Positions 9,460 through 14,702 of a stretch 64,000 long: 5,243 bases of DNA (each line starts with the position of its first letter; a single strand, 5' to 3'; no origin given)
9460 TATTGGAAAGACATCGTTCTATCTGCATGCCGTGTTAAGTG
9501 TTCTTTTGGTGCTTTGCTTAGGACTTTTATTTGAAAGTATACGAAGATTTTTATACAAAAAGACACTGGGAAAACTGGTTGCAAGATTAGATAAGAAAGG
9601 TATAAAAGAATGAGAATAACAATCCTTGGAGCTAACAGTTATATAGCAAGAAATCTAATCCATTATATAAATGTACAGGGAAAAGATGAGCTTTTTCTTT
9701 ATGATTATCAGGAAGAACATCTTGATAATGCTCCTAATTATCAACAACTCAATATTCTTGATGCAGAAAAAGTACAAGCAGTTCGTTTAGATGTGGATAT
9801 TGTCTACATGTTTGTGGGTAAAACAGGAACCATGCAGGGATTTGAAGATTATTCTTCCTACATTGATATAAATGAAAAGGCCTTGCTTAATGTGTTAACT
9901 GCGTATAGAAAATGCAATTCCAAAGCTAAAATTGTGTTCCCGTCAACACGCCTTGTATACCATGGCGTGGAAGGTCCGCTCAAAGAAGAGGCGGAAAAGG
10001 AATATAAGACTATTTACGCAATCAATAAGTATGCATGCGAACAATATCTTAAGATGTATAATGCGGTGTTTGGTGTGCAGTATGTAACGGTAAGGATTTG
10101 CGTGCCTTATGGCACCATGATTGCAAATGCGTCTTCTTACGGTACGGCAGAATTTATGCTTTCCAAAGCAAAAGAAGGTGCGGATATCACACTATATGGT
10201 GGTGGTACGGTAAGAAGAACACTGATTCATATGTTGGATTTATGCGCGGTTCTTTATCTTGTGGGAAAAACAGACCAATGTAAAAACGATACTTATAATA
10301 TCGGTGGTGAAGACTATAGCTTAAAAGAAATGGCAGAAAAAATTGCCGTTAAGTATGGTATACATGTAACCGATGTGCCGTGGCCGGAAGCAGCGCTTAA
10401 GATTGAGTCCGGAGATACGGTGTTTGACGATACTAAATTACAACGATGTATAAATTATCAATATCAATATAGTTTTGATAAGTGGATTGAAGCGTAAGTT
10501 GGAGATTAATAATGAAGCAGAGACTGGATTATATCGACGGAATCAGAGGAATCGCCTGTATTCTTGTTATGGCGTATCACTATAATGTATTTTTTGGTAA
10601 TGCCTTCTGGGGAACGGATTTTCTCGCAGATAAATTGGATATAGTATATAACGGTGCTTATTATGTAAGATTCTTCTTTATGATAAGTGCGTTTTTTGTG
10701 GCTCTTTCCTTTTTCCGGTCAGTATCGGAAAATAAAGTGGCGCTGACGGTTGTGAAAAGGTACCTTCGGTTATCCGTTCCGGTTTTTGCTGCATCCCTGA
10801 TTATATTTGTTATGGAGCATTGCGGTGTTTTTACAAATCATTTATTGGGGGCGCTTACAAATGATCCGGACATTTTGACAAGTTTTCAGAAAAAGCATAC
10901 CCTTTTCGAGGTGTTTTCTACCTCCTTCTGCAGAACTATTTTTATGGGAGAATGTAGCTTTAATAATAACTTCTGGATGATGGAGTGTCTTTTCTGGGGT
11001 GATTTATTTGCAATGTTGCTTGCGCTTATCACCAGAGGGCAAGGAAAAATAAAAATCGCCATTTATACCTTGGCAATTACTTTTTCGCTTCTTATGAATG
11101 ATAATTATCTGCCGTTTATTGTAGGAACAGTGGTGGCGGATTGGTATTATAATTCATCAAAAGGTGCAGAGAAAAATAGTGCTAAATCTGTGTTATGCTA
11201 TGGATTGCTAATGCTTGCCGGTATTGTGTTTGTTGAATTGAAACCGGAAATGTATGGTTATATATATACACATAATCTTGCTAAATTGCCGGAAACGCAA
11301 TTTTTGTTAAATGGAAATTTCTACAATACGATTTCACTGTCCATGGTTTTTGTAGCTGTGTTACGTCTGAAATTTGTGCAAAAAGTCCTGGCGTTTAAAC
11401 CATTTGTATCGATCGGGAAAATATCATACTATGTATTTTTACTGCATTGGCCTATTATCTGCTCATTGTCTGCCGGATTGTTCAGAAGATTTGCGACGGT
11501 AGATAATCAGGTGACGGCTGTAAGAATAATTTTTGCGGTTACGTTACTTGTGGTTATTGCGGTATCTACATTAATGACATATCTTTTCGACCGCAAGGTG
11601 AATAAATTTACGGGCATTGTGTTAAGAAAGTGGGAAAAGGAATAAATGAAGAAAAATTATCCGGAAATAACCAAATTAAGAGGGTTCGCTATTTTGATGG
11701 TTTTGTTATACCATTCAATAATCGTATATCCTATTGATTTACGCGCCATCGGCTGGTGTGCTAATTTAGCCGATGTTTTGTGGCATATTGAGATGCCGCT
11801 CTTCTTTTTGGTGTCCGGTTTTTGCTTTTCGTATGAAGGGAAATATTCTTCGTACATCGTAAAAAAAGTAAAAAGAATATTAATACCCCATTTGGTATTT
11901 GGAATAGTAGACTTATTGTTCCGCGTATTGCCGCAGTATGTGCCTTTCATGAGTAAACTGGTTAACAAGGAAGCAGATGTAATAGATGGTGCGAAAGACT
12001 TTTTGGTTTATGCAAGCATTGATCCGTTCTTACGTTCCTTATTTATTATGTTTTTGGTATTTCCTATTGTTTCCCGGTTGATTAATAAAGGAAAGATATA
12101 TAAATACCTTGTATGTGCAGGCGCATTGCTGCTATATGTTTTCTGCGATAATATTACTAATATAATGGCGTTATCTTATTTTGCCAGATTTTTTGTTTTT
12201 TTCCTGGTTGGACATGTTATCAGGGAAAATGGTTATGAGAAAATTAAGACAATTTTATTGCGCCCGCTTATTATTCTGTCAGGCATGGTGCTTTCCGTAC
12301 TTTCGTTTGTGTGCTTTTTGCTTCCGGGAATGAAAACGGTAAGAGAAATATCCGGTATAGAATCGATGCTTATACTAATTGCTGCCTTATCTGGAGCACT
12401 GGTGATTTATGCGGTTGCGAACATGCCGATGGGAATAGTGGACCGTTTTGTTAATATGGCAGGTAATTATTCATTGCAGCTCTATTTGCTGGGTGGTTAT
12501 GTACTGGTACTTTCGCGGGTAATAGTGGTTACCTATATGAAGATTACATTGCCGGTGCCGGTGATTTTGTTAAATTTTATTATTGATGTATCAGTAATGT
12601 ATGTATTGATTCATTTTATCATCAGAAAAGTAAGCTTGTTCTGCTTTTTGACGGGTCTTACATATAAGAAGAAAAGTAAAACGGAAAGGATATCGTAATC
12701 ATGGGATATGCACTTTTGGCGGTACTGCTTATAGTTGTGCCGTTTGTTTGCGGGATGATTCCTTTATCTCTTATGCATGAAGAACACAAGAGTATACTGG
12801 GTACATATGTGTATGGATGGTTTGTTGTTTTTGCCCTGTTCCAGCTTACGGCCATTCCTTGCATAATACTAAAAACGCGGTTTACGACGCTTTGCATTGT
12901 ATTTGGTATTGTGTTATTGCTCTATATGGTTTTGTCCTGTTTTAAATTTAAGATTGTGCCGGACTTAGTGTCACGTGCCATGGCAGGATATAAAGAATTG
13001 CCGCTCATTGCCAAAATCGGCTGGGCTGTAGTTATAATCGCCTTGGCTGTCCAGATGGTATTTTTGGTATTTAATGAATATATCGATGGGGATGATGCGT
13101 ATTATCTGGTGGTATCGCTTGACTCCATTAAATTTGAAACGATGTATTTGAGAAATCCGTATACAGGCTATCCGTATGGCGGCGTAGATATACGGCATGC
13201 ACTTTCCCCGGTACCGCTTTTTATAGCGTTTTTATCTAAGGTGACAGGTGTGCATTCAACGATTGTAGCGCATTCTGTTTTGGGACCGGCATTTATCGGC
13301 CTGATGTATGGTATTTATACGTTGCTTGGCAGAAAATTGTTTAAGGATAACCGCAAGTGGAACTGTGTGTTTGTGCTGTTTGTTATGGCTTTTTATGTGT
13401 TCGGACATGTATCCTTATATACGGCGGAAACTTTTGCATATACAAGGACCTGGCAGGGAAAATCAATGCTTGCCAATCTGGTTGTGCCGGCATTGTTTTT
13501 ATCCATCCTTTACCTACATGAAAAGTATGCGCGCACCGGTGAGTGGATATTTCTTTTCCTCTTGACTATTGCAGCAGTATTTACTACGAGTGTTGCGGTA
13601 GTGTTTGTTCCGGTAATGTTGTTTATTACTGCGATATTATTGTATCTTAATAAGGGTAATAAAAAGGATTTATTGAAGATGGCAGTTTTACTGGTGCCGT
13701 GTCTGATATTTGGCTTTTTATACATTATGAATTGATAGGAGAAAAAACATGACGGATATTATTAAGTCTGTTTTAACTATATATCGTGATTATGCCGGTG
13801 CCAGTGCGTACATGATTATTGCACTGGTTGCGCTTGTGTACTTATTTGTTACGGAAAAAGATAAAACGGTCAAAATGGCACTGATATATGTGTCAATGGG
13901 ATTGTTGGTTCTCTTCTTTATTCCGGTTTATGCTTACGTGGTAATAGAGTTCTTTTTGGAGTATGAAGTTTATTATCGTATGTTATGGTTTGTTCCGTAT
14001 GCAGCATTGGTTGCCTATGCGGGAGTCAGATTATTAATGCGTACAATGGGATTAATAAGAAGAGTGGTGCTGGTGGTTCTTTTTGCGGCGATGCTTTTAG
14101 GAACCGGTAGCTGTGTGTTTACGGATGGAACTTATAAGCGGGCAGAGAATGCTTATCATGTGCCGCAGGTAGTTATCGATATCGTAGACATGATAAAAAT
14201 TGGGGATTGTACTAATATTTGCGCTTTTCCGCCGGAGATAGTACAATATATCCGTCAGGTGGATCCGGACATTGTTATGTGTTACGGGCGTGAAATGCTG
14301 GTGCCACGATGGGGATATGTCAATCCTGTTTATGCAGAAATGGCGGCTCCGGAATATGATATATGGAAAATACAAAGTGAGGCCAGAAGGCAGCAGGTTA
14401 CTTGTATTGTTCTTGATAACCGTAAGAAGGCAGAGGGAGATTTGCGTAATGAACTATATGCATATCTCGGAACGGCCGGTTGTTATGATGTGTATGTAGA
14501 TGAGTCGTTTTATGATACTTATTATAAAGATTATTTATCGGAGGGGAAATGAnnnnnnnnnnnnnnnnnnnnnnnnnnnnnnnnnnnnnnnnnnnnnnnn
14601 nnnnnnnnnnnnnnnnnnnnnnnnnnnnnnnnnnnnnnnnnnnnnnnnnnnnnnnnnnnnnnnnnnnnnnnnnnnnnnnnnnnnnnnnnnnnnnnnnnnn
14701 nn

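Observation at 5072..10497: Full enzyme logic for a dTDP-2,6-dideoxyhexose (2-deoxy-rhamnose/olivose type) embedded in a cell-wall glycan locus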

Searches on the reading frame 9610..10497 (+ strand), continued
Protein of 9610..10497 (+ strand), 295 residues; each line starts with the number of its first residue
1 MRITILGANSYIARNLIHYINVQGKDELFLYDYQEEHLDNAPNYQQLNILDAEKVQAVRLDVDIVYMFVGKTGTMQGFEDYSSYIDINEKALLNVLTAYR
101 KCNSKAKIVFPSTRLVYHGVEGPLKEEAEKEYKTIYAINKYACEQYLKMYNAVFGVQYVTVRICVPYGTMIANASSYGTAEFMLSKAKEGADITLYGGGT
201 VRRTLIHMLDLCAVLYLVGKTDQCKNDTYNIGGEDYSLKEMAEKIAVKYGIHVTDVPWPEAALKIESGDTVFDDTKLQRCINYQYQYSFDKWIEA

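Call 72: fold_search(model_id=the predicted structure, library=pdb)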
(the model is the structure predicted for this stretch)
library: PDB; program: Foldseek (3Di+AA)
matches with E <= 10: 1850; with E <= 0.001: 1073
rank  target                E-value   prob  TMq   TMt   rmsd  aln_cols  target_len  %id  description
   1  6bwl                  1.2e-22  1.00  0.88  0.83   3.4       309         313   19  X-ray structure of Pal from Bacillus thuringiensis (released 2018-01-17)
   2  2hun_B                5.7e-21  1.00  0.86  0.79   3.1       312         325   20  Crystal structure of hypothetical protein PH0414 from Pyrococcus horikoshii OT3 (released 2007-01-26)
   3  4zrm_A                7.2e-21  1.00  0.87  0.83   3.1       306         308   17  Crystal Structure of UDP-Glucose 4-Epimerase (TM0509) from Hyperthermophilic Eubacterium Thermotoga maritima (released 2015-09-16)
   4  7yst_A                8.1e-21  1.00  0.83  0.79   3.4       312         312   18  Crystal Structure of UDP-glucose 4-epimerase (Rv3634c) in complex with both UDP-glucose and UDP-galactose in chain B f (released 2023-08-16)
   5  7ys9_A                8.6e-21  1.00  0.83  0.80   3.5       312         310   18  Crystal Structure of UDP-glucose 4-epimerase (Rv3634c) in complex with both UDP-Glucose and UDP-Galactose in chainA fr (released 2023-08-16)
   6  2p5u_A                9.1e-21  1.00  0.85  0.81   3.2       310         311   21  Crystal structure of Thermus thermophilus HB8 UDP-glucose 4-epimerase complex with NAD (released 2007-04-17)
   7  1r66                  1.9e-20  1.00  0.85  0.78   3.0       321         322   19  Crystal Structure of DesIV (dTDP-glucose 4,6-dehydratase) from Streptomyces venezuelae with NAD and TYD bound (released 2004-01-27)
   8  4zrm_B                2.0e-20  1.00  0.87  0.83   3.1       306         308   17  Crystal Structure of UDP-Glucose 4-Epimerase (TM0509) from Hyperthermophilic Eubacterium Thermotoga maritima (released 2015-09-16)
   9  2pk3_A                3.6e-20  1.00  0.85  0.81   3.2       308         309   16  Crystal Structure of a GDP-4-keto-6-deoxy-D-mannose reductase (released 2008-03-25)
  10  2hun_A                5.5e-20  1.00  0.85  0.77   3.2       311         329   20  Crystal structure of hypothetical protein PH0414 from Pyrococcus horikoshii OT3 (released 2007-01-26)
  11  6wjb_B                6.5e-20  1.00  0.86  0.83   3.4       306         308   22  UDP-GlcNAc C4-epimerase from Pseudomonas protegens in complex with NAD and UDP-GlcNAc (released 2020-07-08)
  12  4zrn_A                9.4e-20  1.00  0.86  0.82   3.3       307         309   18  Crystal Structure of UDP-Glucose 4-Epimerase (TM0509) with UDP-glucose from Hyperthermophilic Eubacterium Thermotoga M (released 2015-09-16)
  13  1orr_D                1.1e-19  1.00  0.86  0.76   3.3       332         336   21  Crystal Structure of CDP-Tyvelose 2-Epimerase complexed with NAD and CDP (released 2003-08-26)
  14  1r6d                  1.3e-19  1.00  0.83  0.76   3.3       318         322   19  Crystal Structure of DesIV double mutant (dTDP-glucose 4,6-dehydratase) from Streptomyces venezuelae with NAD and DAU bo (released 2004-01-27)
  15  6dnt                  1.8e-19  1.00  0.83  0.80   3.5       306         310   20  UDP-N-acetylglucosamine 4-epimerase from Methanobrevibacter ruminantium M1 in complex with UDP-N-acetylmuramic acid (released 2018-10-03)
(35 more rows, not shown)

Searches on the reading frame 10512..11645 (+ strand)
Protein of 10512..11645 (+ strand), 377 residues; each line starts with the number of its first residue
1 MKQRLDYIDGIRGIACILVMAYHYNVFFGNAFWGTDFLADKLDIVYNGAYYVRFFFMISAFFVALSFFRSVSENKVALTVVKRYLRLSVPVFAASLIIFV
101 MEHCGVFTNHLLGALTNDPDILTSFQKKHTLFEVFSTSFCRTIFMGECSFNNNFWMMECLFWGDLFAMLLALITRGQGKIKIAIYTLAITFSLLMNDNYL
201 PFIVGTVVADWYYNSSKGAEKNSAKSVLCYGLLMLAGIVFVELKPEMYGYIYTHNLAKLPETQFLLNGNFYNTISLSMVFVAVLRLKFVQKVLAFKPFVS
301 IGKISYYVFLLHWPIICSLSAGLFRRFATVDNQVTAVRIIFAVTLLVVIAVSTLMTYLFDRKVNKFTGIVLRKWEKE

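Call 3: search_protein_families(library=pfam, proteins=[window:10512-11645:+])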
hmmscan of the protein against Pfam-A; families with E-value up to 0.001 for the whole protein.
window:10512-11645:+ (377 aa): 1 family
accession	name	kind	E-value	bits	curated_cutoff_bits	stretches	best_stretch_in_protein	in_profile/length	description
PF01757.29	Acyl_transf_3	-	4.9e-25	88.7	31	1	6-352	2-321/326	Acyltransferase domain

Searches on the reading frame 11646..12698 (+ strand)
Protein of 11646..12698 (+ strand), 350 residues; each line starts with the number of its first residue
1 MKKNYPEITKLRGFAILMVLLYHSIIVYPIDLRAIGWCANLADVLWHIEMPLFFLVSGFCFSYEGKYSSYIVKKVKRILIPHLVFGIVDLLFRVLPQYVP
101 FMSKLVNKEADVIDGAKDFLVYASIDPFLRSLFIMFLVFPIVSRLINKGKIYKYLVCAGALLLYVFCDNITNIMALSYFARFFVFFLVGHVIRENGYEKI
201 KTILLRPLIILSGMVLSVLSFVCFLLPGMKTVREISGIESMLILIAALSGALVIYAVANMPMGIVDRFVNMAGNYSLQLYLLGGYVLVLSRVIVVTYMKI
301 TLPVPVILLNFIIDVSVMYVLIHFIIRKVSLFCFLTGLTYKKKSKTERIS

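Call 3: search_protein_families(library=pfam, proteins=[window:11646-12698:+])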
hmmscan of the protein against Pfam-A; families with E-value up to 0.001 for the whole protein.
window:11646-12698:+ (350 aa): 1 family
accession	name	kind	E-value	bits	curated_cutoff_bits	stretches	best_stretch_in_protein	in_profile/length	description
PF01757.29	Acyl_transf_3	-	1.2e-20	74.3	31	1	11-313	7-316/326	Acyltransferase domain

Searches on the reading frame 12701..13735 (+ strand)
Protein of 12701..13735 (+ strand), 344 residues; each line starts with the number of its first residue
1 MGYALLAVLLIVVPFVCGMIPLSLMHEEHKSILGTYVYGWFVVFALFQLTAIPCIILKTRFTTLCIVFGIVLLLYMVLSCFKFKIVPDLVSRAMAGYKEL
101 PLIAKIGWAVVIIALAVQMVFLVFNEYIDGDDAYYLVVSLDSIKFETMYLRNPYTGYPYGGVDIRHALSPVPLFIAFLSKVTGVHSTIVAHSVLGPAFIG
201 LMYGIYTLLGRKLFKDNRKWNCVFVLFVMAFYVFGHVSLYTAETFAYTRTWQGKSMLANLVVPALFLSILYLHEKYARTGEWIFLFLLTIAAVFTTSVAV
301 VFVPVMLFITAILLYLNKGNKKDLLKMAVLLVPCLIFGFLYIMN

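Call 3: search_protein_families(library=pfam, proteins=[window:12701-13735:+])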
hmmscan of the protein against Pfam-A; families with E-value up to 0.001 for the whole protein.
window:12701-13735:+ (344 aa): 1 family
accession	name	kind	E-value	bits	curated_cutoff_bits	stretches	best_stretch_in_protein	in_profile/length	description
PF19554.4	DUF6077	-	6.2e-94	315.1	27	1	5-343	7-352/354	Family of unknown function (DUF6077)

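Call 5: search_protein_families(library=ncbifam, proteins=[window:12701-13735:+], max_evalue=0.00001)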
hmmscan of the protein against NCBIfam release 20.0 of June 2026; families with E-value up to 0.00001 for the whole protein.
window:12701-13735:+ (344 aa): 0 families

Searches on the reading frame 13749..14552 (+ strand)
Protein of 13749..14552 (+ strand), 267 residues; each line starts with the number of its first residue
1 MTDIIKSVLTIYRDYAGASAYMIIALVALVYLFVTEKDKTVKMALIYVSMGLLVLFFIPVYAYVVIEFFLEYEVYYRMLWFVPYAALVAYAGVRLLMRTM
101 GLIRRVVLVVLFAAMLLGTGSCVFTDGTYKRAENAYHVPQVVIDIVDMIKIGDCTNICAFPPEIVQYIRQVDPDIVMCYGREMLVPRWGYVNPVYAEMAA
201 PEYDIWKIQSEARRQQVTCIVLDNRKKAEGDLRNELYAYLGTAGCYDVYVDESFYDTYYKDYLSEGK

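Call 4: search_protein_families(library=pfam, proteins=[window:13749-14552:+])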
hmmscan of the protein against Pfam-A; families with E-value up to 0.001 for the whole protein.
window:13749-14552:+ (267 aa): 0 families

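Call 5: search_protein_families(library=ncbifam, proteins=[window:13749-14552:+], max_evalue=0.00001)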
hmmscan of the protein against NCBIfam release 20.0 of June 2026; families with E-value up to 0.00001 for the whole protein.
window:13749-14552:+ (267 aa): 0 families
